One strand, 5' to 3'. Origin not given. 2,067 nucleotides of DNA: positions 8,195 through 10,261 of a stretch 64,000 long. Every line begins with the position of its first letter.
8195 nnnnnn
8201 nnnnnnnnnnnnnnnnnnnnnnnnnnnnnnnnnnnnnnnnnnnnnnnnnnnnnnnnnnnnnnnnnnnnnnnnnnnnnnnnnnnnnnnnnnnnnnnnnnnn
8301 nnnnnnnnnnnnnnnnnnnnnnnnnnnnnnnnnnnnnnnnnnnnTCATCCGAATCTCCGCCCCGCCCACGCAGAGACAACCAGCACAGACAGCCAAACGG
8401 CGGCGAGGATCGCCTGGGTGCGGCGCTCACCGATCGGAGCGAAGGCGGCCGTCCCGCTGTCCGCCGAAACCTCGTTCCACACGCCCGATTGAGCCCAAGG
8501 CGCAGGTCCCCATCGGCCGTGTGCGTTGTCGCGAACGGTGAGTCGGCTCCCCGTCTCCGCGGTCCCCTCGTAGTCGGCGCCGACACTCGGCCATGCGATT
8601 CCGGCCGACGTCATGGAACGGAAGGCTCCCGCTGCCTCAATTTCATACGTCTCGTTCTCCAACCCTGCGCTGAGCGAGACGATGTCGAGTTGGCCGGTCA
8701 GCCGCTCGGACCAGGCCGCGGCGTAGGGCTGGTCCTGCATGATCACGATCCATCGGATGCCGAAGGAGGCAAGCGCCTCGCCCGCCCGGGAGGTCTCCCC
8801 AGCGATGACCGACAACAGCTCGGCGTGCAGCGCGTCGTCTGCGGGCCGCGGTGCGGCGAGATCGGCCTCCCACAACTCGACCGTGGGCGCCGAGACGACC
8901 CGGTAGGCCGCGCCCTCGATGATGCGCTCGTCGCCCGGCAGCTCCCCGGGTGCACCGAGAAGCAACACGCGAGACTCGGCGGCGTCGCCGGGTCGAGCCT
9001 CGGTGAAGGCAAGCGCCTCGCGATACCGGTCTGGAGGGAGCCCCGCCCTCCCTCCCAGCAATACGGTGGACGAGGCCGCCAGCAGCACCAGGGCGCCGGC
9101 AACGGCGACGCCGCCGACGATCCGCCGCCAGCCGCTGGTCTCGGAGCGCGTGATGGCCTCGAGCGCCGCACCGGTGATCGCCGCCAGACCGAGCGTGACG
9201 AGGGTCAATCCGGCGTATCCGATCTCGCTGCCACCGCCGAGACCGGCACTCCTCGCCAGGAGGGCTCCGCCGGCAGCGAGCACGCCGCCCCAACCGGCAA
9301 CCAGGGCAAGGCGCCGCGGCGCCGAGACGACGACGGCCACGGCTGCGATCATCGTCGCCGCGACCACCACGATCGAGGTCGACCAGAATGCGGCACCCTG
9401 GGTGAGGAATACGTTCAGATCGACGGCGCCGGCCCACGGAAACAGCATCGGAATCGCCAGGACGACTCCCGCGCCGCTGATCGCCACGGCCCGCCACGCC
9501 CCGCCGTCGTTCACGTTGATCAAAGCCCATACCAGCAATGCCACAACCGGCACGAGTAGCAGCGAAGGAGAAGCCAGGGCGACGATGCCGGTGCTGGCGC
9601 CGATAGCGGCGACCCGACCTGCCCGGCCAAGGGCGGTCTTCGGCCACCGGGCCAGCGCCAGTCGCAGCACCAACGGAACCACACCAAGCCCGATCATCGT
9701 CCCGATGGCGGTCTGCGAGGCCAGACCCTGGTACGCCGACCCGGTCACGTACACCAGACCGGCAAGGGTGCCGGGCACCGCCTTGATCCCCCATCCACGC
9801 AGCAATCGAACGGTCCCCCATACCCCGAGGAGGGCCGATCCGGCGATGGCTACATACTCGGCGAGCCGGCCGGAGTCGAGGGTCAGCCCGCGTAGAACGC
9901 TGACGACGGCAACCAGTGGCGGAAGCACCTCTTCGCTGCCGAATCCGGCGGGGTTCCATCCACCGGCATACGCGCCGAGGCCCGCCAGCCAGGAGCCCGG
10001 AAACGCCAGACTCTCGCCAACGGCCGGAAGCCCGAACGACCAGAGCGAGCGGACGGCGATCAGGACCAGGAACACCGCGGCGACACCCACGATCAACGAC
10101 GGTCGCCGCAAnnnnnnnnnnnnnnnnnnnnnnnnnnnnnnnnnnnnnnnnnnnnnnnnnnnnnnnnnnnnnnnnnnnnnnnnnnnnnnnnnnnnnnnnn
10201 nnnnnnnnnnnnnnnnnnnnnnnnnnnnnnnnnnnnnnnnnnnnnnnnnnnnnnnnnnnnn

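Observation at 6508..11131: Coupled operon of a GT2 fused to a polytopic membrane domain, a secreted protein and a thioredoxin-like protein, with a start codon interlocked with cofD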

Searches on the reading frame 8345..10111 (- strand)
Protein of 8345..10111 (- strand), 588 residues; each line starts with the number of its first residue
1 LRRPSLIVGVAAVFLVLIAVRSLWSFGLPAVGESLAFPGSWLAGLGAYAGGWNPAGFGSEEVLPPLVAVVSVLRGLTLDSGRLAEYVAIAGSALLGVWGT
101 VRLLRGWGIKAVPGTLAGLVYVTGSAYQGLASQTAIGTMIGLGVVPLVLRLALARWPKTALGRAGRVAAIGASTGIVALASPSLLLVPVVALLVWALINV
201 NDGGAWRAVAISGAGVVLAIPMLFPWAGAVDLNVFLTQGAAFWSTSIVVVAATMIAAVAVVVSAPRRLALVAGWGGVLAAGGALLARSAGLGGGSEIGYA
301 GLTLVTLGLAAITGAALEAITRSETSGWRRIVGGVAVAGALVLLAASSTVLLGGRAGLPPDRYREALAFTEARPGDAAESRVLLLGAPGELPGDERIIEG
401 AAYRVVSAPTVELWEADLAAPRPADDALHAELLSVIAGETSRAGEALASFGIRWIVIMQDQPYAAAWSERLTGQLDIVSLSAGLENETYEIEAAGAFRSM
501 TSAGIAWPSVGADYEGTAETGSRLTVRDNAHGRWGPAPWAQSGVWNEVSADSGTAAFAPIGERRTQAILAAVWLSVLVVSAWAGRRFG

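Call 76: search_protein_families(library=pfam, proteins=[window:8345-10111:-], max_evalue=10)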
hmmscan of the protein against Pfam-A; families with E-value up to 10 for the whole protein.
window:8345-10111:- (588 aa): 0 families
